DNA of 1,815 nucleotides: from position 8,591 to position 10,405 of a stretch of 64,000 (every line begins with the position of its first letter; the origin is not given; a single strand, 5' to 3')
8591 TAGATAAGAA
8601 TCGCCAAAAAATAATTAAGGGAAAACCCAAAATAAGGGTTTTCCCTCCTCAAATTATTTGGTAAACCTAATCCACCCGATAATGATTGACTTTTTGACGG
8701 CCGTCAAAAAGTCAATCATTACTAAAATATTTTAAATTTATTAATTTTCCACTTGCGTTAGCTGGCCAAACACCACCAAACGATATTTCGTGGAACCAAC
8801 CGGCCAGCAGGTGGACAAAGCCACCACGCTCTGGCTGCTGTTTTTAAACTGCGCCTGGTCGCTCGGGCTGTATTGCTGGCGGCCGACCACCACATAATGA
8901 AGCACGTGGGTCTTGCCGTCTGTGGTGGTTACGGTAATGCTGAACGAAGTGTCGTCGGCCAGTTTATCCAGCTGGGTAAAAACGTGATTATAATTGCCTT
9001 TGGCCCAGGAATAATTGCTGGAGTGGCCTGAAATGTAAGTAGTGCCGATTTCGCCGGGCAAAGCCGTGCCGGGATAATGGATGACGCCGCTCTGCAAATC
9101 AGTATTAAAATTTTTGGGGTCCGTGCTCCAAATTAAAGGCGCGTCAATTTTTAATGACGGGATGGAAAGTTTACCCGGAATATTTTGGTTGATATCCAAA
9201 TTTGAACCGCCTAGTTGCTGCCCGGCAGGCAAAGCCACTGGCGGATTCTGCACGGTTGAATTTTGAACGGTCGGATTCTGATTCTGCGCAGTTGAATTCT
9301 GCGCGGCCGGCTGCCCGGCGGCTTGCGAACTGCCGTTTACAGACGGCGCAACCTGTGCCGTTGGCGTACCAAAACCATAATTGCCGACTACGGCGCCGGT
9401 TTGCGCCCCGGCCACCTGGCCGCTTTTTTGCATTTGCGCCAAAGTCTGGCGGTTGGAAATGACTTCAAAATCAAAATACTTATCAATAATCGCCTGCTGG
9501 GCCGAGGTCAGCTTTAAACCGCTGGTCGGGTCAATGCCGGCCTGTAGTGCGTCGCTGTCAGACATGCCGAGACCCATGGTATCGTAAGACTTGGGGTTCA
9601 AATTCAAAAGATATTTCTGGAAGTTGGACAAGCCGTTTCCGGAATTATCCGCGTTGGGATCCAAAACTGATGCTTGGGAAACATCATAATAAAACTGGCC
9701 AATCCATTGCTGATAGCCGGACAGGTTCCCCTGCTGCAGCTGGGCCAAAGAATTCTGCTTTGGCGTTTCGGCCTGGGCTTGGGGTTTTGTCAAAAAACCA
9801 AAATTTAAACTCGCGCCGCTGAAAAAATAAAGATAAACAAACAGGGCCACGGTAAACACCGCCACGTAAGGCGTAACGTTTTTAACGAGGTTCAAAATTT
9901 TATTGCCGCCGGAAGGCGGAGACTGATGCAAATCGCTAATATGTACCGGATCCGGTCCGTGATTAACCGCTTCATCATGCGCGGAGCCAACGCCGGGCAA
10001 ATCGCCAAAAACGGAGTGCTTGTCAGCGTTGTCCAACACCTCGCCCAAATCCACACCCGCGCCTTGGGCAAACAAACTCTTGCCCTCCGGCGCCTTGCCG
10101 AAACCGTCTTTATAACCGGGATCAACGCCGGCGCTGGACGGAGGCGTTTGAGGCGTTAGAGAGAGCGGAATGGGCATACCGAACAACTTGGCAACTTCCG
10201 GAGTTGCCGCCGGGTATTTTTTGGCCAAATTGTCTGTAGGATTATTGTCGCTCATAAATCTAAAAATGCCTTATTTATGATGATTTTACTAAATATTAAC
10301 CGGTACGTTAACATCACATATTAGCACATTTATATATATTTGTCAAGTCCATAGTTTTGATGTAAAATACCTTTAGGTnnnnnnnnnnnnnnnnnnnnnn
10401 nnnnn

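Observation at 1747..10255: A sortase and a candidate substrate (the giant surface protein with an APKTG signal) share one locus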

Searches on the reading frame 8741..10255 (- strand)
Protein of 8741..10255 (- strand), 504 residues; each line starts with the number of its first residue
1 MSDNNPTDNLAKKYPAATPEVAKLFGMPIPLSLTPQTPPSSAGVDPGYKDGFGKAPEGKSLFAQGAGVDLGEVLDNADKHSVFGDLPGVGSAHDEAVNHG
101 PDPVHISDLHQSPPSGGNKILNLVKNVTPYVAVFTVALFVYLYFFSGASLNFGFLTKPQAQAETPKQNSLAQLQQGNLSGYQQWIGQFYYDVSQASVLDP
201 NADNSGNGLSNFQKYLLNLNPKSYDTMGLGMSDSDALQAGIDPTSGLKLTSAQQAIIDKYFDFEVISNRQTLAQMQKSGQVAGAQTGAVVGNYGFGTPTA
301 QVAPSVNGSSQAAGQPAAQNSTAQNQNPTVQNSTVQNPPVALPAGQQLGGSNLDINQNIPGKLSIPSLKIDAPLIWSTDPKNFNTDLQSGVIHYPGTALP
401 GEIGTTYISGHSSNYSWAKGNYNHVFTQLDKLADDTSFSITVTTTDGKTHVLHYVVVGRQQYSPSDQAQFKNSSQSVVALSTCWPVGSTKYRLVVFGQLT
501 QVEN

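Call 3: search_protein_families(library=pfam, proteins=[window:8741-10255:-], max_evalue=0.01)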
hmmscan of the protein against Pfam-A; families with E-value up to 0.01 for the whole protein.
window:8741-10255:- (504 aa): 1 family
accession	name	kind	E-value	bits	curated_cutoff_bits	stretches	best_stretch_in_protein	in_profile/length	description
PF04203.18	Sortase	-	3e-19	69.4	26.6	1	363-499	1-124/125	Sortase domain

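Call 4: search_protein_families(library=ncbifam, proteins=[window:8741-10255:-], max_evalue=0.01)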
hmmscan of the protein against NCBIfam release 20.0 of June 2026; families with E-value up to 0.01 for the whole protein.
window:8741-10255:- (504 aa): 6 families
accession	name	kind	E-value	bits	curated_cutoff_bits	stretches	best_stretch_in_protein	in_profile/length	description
NF033745.1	class_C_sortase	subfamily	1.2e-13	51.4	160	1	318-498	47-219/220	class C sortase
NF058671.1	sortase_SrtD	exception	2.2e-11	43.8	140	1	344-496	49-184/187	class D sortase, LPxTATN-specific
NF033746.1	class_D_sortase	subfamily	3.8e-11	42.9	165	1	360-499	10-133/135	class D sortase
NF033747.1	class_E_sortase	subfamily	1.1e-10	41.7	160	1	344-503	63-209/211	class E sortase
TIGR01076.1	sortase_fam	subfamily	5.3e-09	36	39.35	1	361-498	1-126/136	sortase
NF033748.1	class_F_sortase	subfamily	7.5e-05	22.4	166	1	356-463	7-110/155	class F sortase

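Call 7: find_homologous_proteins(query=window:8741-10255:-, max_evalue=0.00001)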
Query window:8741-10255:- (504 aa): 407 proteins with E <= 0.00001 among 8000 candidates; the best 120 are listed.
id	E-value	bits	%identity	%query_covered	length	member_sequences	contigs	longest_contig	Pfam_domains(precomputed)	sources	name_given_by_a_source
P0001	2.3e-211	721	69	100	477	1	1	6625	PF04203.19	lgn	-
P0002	5.8e-171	588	60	100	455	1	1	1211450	PF04203.19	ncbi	-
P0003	9.6e-156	537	54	99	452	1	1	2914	PF04203.19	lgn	-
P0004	1.0e-154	534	55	100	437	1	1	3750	PF04203.19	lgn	-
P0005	4.4e-154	532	56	98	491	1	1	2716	PF04203.19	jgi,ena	-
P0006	3.4e-147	509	55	99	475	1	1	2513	PF04203.19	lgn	-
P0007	1.9e-146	507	53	98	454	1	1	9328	PF04203.19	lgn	-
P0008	1.2e-143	497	53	100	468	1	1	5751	PF04203.19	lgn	-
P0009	5.0e-141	489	52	98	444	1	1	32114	PF04203.19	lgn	-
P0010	3.8e-138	479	50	100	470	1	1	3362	PF04203.19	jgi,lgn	-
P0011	2.7e-133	463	49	100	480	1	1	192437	PF04203.19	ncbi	-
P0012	3.0e-133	463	49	100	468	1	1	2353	PF04203.19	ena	-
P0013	1.2e-131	458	48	99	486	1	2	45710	PF04203.19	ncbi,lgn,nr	ncbi:MAG: sortase [Patescibacteria group bacterium]|nr:sortase [Patescibacteria group bacterium]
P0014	2.5e-131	457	48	100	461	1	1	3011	PF04203.19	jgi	jgi:LPXTG-site transpeptidase (sortase) family protein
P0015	3.1e-131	457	48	99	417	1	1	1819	PF04203.19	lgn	-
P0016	3.2e-131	457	45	98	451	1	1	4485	PF04203.19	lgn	-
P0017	7.3e-129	449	57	75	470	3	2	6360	PF04203.19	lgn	-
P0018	3.5e-128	447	48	98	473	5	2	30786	PF04203.19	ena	-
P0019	7.0e-128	446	47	97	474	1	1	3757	PF04203.19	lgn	-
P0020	2.0e-127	444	50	97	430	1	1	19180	PF04203.19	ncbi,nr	ncbi:MAG: sortase, partial [Patescibacteria group bacterium]|nr:sortase [Patescibacteria group bacte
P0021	3.0e-127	443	52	77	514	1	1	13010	PF04203.19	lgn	-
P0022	4.6e-127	443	51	86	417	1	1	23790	PF04203.19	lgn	-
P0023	5.9e-127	442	55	70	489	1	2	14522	PF04203.19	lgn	-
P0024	2.5e-125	437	45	98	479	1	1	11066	PF04203.19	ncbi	-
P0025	3.0e-125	437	47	98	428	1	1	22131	PF04203.19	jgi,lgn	jgi:LPXTG-site transpeptidase (sortase) family protein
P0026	2.9e-124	434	45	99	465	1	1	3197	PF04203.19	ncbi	-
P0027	7.6e-124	432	45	98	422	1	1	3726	PF04203.19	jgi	jgi:LPXTG-site transpeptidase (sortase) family protein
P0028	1.8e-123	431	46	99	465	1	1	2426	PF04203.19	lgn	-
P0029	2.0e-123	431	45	98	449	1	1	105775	PF04203.19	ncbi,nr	ncbi:MAG: sortase [Candidatus Doudnabacteria bacterium]|nr:sortase [Candidatus Doudnabacteria bacter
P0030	1.0e-122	428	47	100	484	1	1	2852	PF04203.19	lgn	-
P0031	2.6e-122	427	55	76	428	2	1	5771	PF04203.19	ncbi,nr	ncbi:MAG: sortase, partial [Candidatus Doudnabacteria bacterium]|nr:sortase [Candidatus Doudnabacter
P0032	2.6e-122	427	46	100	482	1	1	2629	PF04203.19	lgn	-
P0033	2.8e-122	427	45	98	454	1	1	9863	PF04203.19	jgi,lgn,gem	-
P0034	3.6e-122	427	46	98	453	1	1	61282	PF04203.19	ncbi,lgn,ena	-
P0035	1.1e-121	425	47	98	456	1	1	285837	PF04203.19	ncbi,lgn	-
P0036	1.5e-121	425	46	100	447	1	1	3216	PF04203.19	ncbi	-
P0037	1.6e-121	425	46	100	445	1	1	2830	PF04203.19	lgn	-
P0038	2.2e-121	424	46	99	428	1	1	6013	PF04203.19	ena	-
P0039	3.6e-121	423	47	99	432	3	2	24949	PF04203.19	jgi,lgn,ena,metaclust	metaclust:\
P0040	4.0e-121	423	47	98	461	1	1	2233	PF04203.19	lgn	-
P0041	8.2e-121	422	54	74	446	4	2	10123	PF04203.19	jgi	jgi:LPXTG-site transpeptidase (sortase) family protein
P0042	1.0e-120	422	46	100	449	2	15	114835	PF04203.19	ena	-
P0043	1.1e-120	422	45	97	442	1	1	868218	PF04203.19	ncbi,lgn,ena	-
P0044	1.2e-120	422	45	98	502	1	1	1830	PF04203.19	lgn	-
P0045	1.4e-120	421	52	77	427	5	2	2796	PF04203.19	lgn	-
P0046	1.6e-120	421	45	98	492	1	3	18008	PF04203.19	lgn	-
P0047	3.2e-120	420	52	77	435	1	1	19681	PF04203.19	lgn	-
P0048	3.9e-120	420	48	83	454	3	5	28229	PF04203.19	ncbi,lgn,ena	-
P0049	5.8e-120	419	44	98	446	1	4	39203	PF04203.19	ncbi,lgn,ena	-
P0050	8.3e-120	419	45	100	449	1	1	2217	PF04203.19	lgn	-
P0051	1.3e-119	418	45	98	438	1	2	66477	PF04203.19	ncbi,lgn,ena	-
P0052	1.9e-119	418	45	100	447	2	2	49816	PF04203.19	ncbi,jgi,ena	ncbi:MAG: sortase [Candidatus Doudnabacteria bacterium]|jgi:LPXTG-site transpeptidase (sortase) fami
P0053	3.0e-119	417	44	98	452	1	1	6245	PF04203.19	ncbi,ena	-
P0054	3.3e-119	417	45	98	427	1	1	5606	PF04203.19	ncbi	-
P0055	7.3e-119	416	45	100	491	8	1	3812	PF04203.19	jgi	-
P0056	1.4e-118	415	45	100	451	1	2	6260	PF04203.19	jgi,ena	jgi:LPXTG-site transpeptidase (sortase) family protein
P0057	1.5e-118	415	45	98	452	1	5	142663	PF04203.19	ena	-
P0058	1.5e-118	415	45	98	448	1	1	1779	PF04203.19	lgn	-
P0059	2.8e-118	414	43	99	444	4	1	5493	PF04203.19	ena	-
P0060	4.4e-118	413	48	99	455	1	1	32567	PF04203.19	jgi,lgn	jgi:LPXTG-site transpeptidase (sortase) family protein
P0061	5.2e-118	413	53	75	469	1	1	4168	PF04203.19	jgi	-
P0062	8.4e-118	412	44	98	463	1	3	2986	PF04203.19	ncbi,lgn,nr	ncbi:MAG: sortase [Candidatus Doudnabacteria bacterium]|nr:sortase [Candidatus Doudnabacteria bacter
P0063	8.5e-118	412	43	99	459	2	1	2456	PF04203.19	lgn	-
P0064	1.0e-117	412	49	77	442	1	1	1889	PF04203.19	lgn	-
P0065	1.3e-117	412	43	98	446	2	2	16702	PF04203.19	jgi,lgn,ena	-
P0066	3.6e-117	410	45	98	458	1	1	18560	PF04203.19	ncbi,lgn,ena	-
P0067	4.1e-117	410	44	98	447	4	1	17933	PF04203.19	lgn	-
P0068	4.1e-117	410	46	97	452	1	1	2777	PF04203.19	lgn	-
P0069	5.2e-117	410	44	98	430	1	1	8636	PF04203.19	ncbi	-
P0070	5.7e-117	410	51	79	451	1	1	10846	PF04203.19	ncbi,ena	-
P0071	6.4e-117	409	44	98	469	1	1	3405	PF04203.19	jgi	jgi:LPXTG-site transpeptidase (sortase) family protein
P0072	7.9e-117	409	44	100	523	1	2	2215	PF04203.19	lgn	-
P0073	1.0e-116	409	51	76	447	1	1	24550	PF04203.19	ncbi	-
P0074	2.1e-116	408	50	76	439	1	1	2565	PF04203.19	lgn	-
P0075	2.1e-116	408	52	75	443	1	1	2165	PF04203.19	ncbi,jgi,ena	-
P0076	2.2e-116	408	44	98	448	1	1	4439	PF04203.19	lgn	-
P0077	2.4e-116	407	52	77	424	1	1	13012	PF04203.19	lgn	-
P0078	2.8e-116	407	43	100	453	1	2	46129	PF04203.19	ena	-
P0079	3.2e-116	407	44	99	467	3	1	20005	PF04203.19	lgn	-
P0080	3.2e-116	407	44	98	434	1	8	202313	PF04203.19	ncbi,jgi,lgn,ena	-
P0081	3.7e-116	407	45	98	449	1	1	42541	PF04203.19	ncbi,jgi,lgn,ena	jgi:LPXTG-site transpeptidase (sortase) family protein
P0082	5.5e-116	406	44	100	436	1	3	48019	PF04203.19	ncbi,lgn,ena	-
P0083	5.6e-116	406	49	83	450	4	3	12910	PF04203.19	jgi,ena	-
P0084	6.1e-116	406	51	76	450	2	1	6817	PF04203.19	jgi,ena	-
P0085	8.3e-116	406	45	98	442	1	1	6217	PF04203.19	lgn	-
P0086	8.3e-116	406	44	98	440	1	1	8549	PF04203.19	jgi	jgi:LPXTG-site transpeptidase (sortase) family protein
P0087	1.2e-115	405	44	98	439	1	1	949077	PF04203.19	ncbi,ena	-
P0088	1.3e-115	405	43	98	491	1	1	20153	PF04203.19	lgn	-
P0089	1.6e-115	405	51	76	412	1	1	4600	PF04203.19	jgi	jgi:LPXTG-site transpeptidase (sortase) family protein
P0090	2.6e-115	404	51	75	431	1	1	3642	PF04203.19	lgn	-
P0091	2.7e-115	404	46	83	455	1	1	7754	PF04203.19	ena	-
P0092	4.5e-115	403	46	100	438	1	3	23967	PF04203.19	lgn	-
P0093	5.8e-115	403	44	100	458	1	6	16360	PF04203.19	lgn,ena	-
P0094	7.2e-115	403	43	99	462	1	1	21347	PF04203.19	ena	-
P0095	1.1e-114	402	51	78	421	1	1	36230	PF04203.19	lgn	-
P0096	1.2e-114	402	46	100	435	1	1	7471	PF04203.19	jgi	jgi:LPXTG-site transpeptidase (sortase) family protein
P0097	1.2e-114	402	44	98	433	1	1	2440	PF04203.19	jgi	jgi:LPXTG-site transpeptidase (sortase) family protein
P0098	1.3e-114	402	45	98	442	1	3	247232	PF04203.19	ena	-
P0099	1.6e-114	401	43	97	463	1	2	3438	PF04203.19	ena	-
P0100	1.7e-114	401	45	98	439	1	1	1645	PF04203.19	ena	-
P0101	5.0e-114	400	43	98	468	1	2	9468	PF04203.19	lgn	-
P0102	7.0e-114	399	44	98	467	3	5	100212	PF04203.19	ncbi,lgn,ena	-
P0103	9.6e-114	399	67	31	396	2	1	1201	PF04203.19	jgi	jgi:LPXTG-site transpeptidase (sortase) family protein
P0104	1.2e-113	399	45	97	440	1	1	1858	PF04203.19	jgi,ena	-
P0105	1.2e-113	399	50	80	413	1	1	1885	PF04203.19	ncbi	-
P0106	1.7e-113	398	44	98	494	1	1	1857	PF04203.19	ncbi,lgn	-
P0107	2.4e-113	398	42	98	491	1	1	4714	PF04203.19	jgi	jgi:LPXTG-site transpeptidase (sortase) family protein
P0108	2.4e-113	398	52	75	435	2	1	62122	PF04203.19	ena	-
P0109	2.6e-113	397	45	100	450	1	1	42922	PF04203.19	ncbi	-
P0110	2.7e-113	397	44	99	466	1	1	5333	PF04203.19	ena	-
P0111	3.5e-113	397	51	77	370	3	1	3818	PF04203.19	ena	-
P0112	3.6e-113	397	43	100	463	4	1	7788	PF04203.19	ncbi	-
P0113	4.4e-113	397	44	90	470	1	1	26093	PF04203.19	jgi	jgi:LPXTG-site transpeptidase (sortase) family protein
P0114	5.8e-113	396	48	83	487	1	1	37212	PF04203.19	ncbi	-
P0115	7.7e-113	396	43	100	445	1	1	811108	PF04203.19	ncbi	-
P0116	9.1e-113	396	48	76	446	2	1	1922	PF04203.19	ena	-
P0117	1.0e-112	396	49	80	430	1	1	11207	PF04203.19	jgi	jgi:LPXTG-site transpeptidase (sortase) family protein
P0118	1.5e-112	395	52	75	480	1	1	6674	PF04203.19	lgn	-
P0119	1.7e-112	395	45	83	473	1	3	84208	PF04203.19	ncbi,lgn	-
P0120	1.9e-112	395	43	98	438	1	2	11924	PF04203.19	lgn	-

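Call 9: find_related_loci(query=A1, collection=genome_contigs, flank=10000)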
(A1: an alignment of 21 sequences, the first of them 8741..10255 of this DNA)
Query A1 (504 aa) in genome_contigs; peptide patterns used: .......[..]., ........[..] (x = any residue, [..] = any of these).
221 stretches matched a pattern; 211 encode a relative of the query (tblastn E <= 1e-3); the best 80 are kept; 78 distinct loci.
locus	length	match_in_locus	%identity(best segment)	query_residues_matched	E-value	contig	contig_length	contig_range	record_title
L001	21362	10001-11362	60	1-504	0e+0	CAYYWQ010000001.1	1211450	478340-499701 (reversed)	MAG TPA_asm: uncultured Candidatus Saccharibacteria bacterium isolate SRP292972_co1_95 genome assembly, contig: NODE_2_l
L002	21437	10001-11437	49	1-504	9e-140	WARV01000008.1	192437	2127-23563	MAG: Patescibacteria group bacterium isolate AMAZON01 genome_8, whole genome shotgun sequence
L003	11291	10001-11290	50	1-487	1e-132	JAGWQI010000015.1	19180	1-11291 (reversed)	MAG: Patescibacteria group bacterium isolate REEB3 contig-150_3553, whole genome shotgun sequence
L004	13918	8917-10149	54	90-502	5e-133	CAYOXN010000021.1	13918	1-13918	MAG TPA_asm: uncultured Candidatus Saccharibacteria bacterium isolate SRP286056_co1_736 genome assembly, contig: NODE_55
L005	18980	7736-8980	51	89-502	3e-129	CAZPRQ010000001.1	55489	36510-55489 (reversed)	MAG TPA_asm: uncultured Candidatus Saccharibacteria bacterium isolate SRP286056_co1_790 genome assembly, contig: NODE_54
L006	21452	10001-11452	48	7-503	3e-134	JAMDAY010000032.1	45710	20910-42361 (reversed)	MAG: Patescibacteria group bacterium isolate FK_Sedi_B_Bin.235 NODE_2071_length_45710_cov_30.9372, whole genome shotgun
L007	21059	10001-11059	52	118-504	4e-127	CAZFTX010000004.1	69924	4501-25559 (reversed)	MAG TPA_asm: uncultured Candidatus Saccharibacteria bacterium isolate SRP342105_co1_257 genome assembly, contig: NODE_47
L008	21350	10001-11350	47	11-503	4e-127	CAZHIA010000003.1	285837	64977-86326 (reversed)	MAG TPA_asm: uncultured Candidatus Saccharibacteria bacterium isolate SRP257259_co1_13 genome assembly, contig: NODE_21_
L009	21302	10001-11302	45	13-503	1e-126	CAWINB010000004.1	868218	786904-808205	MAG: Candidatus Doudnabacteria bacterium isolate MFD04434.bin.1.36 genome assembly, contig: contig_4859, whole genome sh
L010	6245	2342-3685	44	8-503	2e-126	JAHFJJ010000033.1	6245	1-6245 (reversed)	MAG: Candidatus Doudnabacteria bacterium isolate nzgw383 NODE_25570_length_6246_cov_6.057143, whole genome shotgun seque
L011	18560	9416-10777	45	8-503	5e-126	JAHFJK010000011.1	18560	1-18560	MAG: Candidatus Doudnabacteria bacterium isolate nzgw384 NODE_3105_length_18561_cov_3.794902, whole genome shotgun seque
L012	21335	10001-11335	45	8-503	1e-125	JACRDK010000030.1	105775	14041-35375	MAG: Candidatus Doudnabacteria bacterium isolate NC_groundwater_1670_Pr3_B-0.1um_42_13 SR-2_scaffold_141_3826603, whole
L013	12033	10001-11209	48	85-503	2e-125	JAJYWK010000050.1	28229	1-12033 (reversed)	MAG: bacterium isolate FK3.bin112 NODE_3214_length_28229_cov_2.584193, whole genome shotgun sequence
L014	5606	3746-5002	45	12-503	5e-125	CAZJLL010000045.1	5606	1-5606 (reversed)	MAG TPA_asm: uncultured Candidatus Saccharibacteria bacterium isolate binchicken_co84_202 genome assembly, contig: k141_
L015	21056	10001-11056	52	129-503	7e-124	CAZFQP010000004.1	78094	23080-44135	MAG TPA_asm: uncultured Candidatus Saccharibacteria bacterium isolate SRP278252_co1_731 genome assembly, contig: NODE_36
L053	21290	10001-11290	45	12-503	4e-127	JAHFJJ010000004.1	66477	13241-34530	MAG: Candidatus Doudnabacteria bacterium isolate nzgw383 NODE_498_length_66478_cov_4.301656, whole genome shotgun sequen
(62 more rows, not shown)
